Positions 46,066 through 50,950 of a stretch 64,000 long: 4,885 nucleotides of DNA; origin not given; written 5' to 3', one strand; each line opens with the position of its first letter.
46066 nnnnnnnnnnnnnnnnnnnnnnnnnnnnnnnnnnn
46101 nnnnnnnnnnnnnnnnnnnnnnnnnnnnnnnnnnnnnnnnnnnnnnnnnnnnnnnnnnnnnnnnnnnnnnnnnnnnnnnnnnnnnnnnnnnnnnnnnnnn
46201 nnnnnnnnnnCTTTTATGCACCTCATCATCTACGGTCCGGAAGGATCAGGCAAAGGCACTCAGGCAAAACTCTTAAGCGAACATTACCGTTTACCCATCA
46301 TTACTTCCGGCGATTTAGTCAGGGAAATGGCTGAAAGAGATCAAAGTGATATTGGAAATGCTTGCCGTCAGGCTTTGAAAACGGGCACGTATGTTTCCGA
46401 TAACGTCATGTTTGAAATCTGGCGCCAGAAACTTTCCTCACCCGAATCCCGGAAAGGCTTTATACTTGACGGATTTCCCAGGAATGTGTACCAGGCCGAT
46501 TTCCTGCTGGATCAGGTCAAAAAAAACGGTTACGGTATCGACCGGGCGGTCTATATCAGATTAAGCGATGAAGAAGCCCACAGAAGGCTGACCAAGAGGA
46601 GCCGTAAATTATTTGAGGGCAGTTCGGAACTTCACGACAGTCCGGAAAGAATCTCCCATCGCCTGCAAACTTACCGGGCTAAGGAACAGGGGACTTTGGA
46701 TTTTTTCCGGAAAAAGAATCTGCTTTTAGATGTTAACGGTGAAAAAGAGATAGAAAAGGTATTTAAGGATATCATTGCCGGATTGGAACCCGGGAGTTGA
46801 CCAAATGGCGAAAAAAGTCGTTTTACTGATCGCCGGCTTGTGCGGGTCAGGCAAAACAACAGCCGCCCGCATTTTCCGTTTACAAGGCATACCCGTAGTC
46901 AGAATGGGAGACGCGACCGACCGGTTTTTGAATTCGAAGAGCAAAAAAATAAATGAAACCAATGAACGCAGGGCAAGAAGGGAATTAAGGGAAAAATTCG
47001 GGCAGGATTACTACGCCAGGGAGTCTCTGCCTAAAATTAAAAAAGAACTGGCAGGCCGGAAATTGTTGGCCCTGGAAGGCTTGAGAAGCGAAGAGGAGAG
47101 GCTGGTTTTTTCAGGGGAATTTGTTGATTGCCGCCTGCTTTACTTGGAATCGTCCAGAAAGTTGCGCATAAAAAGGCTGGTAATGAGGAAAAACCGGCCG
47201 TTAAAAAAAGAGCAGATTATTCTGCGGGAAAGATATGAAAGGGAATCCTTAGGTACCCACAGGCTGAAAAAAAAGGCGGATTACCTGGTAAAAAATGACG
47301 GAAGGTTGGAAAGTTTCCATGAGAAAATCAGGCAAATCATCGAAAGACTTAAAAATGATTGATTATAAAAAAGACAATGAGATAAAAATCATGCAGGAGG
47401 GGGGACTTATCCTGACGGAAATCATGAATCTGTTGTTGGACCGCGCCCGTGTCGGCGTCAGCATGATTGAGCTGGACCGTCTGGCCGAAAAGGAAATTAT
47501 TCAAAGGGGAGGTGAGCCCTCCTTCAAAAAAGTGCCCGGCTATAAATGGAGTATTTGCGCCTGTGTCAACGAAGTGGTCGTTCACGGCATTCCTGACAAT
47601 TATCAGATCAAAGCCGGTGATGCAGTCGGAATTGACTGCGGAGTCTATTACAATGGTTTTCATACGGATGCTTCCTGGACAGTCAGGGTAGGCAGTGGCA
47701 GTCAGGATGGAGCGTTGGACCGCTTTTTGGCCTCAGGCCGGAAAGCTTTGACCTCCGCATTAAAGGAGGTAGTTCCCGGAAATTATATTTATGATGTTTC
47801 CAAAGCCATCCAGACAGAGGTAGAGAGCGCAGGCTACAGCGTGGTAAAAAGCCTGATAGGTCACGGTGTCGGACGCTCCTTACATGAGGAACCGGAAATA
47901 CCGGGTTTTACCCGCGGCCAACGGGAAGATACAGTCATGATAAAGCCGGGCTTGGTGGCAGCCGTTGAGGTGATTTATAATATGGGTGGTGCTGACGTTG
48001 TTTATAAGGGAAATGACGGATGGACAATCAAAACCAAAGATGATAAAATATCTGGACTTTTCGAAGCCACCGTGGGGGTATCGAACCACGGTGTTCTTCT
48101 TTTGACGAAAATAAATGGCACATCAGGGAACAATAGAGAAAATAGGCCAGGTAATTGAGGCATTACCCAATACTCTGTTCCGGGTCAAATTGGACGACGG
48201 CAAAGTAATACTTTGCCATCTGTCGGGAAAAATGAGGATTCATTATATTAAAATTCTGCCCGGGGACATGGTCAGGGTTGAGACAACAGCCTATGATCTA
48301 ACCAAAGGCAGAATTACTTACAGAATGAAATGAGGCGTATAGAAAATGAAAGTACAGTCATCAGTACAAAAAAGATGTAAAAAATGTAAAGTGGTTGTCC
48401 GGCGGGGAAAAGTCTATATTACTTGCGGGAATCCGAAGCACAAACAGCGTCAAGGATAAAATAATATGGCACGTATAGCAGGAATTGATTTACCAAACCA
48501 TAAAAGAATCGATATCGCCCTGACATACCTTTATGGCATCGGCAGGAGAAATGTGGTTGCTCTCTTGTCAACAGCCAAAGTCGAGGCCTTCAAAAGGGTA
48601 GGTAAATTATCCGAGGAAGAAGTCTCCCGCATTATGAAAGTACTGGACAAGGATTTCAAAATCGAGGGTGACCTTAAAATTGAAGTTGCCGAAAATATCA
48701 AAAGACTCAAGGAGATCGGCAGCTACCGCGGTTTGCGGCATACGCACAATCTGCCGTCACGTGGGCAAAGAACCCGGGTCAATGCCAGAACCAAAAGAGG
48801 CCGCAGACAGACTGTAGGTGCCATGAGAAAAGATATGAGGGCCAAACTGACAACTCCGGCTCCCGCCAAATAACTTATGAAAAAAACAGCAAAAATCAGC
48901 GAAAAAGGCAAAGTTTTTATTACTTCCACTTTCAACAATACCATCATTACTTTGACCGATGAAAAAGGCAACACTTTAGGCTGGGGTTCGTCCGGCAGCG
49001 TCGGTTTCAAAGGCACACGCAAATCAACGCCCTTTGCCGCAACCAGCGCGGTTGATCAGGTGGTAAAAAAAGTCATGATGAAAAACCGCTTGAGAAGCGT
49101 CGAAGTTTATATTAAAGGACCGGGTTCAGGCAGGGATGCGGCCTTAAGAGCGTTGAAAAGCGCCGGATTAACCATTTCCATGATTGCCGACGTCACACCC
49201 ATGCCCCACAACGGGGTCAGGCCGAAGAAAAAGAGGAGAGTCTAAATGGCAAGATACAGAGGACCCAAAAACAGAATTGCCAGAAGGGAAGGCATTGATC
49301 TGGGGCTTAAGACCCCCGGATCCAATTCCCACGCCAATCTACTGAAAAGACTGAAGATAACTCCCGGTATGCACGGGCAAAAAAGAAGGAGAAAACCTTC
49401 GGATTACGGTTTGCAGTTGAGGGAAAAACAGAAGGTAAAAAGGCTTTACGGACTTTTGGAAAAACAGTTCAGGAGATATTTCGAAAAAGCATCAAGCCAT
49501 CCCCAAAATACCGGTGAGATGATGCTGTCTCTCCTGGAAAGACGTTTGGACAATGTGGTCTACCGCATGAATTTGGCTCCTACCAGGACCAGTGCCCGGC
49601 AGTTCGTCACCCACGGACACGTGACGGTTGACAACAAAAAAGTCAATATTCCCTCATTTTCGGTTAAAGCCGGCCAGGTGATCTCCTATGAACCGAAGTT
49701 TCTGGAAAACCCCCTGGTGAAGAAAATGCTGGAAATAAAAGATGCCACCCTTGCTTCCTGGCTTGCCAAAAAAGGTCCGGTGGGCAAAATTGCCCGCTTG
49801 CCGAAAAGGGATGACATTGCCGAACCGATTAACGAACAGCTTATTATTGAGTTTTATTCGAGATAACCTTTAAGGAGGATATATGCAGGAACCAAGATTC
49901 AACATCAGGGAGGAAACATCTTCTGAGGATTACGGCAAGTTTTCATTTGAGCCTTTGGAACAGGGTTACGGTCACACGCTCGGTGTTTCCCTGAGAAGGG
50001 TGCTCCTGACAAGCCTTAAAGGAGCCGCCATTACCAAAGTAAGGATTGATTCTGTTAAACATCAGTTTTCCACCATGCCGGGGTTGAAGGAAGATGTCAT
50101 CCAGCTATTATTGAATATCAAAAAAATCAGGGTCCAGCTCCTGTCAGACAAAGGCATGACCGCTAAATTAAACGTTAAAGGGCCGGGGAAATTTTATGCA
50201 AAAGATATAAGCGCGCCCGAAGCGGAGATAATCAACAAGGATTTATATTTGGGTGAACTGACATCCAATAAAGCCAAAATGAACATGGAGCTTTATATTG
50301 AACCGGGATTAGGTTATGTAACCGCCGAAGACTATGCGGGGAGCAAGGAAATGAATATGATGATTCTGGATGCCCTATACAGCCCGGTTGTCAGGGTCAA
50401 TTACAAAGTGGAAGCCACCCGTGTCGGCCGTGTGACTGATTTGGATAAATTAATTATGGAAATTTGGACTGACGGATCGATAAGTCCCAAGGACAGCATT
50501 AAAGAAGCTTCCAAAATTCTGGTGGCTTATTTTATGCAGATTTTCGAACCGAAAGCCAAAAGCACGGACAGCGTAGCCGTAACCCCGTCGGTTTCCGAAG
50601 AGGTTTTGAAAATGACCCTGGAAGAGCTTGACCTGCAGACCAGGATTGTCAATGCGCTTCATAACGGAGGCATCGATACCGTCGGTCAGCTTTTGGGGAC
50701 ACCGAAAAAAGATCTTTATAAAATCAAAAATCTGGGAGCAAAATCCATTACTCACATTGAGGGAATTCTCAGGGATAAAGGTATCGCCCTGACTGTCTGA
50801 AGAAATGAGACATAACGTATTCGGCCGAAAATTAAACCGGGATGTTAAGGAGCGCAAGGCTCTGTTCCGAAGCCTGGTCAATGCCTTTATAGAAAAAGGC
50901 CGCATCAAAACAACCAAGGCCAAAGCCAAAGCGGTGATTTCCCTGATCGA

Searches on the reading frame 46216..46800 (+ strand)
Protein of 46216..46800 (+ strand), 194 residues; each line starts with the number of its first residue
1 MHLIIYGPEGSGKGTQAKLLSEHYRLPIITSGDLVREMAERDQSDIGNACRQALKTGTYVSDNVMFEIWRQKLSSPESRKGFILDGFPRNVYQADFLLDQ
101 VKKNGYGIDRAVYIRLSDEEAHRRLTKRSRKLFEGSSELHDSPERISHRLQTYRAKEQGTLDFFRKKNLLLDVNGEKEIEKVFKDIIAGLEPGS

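Call 59: search_protein_families(library=pfam, proteins=[window:46216-46800:+], max_evalue=0.00001)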
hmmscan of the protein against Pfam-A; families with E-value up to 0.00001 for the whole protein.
window:46216-46800:+ (194 aa): 3 families
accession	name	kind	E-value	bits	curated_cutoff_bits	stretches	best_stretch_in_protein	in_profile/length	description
PF00406.28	ADK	-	3.8e-36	124.9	26.8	1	5-168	1-150/151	Adenylate kinase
PF13207.12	AAA_17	-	1.6e-21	77.5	27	1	6-130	1-125/136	AAA domain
PF13238.12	AAA_18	-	2.2e-08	35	29.4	1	4-129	2-112/128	AAA domain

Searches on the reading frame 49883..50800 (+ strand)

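Call 59: search_protein_families(library=pfam, proteins=[window:49883-50800:+], max_evalue=0.00001)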
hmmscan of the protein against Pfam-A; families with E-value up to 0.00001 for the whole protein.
window:49883-50800:+ (305 aa): 3 families
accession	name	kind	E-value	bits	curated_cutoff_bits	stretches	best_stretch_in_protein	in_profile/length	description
PF01000.31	RNA_pol_A_bac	-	5.6e-25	88.3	33.9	1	53-167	1-119/119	RNA polymerase Rpb3/RpoA insert domain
PF01193.29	RNA_pol_L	-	2.1e-23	82.3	24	1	23-215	1-72/74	RNA polymerase Rpb3/Rpb11 dimerisation domain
PF03118.21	RNA_pol_A_CTD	-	7.3e-15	54.9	23.8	1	239-297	8-66/67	Bacterial RNA polymerase, alpha chain C terminal domain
